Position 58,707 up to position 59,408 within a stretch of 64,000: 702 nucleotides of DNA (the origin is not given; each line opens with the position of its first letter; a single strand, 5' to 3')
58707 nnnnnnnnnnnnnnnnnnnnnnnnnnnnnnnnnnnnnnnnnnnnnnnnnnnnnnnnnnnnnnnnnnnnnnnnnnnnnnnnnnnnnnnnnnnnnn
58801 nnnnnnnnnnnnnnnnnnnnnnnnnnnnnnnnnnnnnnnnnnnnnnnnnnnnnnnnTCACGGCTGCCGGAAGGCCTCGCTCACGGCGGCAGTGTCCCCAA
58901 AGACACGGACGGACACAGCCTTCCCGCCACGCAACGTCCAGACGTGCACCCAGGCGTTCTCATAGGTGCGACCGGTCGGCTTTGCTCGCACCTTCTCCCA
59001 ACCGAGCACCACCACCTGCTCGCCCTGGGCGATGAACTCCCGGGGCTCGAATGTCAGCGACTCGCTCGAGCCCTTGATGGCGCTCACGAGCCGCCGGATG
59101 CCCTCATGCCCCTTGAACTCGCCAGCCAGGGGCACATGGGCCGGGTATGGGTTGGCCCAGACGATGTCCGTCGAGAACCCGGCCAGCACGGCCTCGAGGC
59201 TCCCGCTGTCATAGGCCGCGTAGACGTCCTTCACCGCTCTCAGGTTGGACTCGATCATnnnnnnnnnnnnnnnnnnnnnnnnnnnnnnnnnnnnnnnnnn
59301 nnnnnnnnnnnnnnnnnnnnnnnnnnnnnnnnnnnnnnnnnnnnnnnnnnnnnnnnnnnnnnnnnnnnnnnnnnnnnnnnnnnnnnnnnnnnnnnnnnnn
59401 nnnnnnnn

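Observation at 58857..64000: Edge of a biosynthetic gene cluster: terminal NRPS A-T-TE module with FMO, LLM monooxygenase and SnoaL-like genes in one minus-strand operon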

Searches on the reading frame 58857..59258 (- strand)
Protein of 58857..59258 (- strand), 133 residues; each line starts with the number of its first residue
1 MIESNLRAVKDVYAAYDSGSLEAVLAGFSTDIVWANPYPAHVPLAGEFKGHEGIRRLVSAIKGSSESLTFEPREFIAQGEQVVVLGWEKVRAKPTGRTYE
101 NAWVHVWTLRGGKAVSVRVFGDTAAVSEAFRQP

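Call 6: search_protein_families(library=pfam, proteins=[window:58857-59258:-], max_evalue=0.001)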
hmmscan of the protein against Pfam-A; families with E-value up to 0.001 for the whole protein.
window:58857-59258:- (133 aa): 2 families
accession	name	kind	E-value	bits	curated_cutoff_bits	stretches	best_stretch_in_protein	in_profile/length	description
PF12680.13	SnoaL_2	-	1.5e-17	64.5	27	1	9-116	1-101/102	SnoaL-like domain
PF14534.12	DUF4440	-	0.00082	20.2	25.2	0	8-113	4-104/107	Domain of unknown function (DUF4440)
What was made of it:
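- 58857..59258 (-): SnoaL_2 / NTF2-fold protein, 133 aa. It is the last gene of the operon. PF12680, 64.5 bits (call 6).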

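Call 7: search_protein_families(library=ncbifam, proteins=[window:58857-59258:-], max_evalue=0.001)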
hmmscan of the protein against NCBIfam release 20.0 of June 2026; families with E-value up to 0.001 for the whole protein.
window:58857-59258:- (133 aa): 0 families

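Call 23: search_solved_structures(query=window:58857-59258:-, max_evalue=0.01)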
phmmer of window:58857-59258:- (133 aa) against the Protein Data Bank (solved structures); distinct sequences matched with E-value up to 0.01: 8.
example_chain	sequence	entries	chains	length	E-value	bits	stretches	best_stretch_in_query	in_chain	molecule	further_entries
3fgy_A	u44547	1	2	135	1.7e-21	79.7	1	3-129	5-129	uncharacterized NTF2-like protein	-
6d34_A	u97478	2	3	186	3.3e-16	62.6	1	4-129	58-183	TerC | Terfestatin Biosyntheis Enzyme C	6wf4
3ebt_A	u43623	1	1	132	1.5e-14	57.2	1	3-125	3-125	uncharacterized NTF2-like protein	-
22ow_A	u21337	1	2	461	3.5e-10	43.1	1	9-131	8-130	Methyltransferase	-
3ec9_A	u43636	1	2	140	4e-08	36.4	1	6-130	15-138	uncharacterized NTF2-like protein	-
3grd_A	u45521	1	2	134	1.7e-06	31.1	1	3-131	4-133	uncharacterized NTF2-superfamily protein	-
7epn_A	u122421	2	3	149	0.0018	21.4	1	69-131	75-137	SnoaL-like domain-containing protein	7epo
1tuh_A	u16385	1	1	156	0.0078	19.3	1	3-118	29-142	hypothetical protein EGC068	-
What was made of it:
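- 58857..59258 (-): The closest solved structures are 3fgy and TerC 6d34 (call 23).
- On SnoaL polyketide cyclase: The closest solved structures are an uncharacterised NTF2-like protein (3fgy) and TerC (call 23).
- A solved homologue of the SnoaL-like protein is TerC (call 23), which I recall to be a dehydratase.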
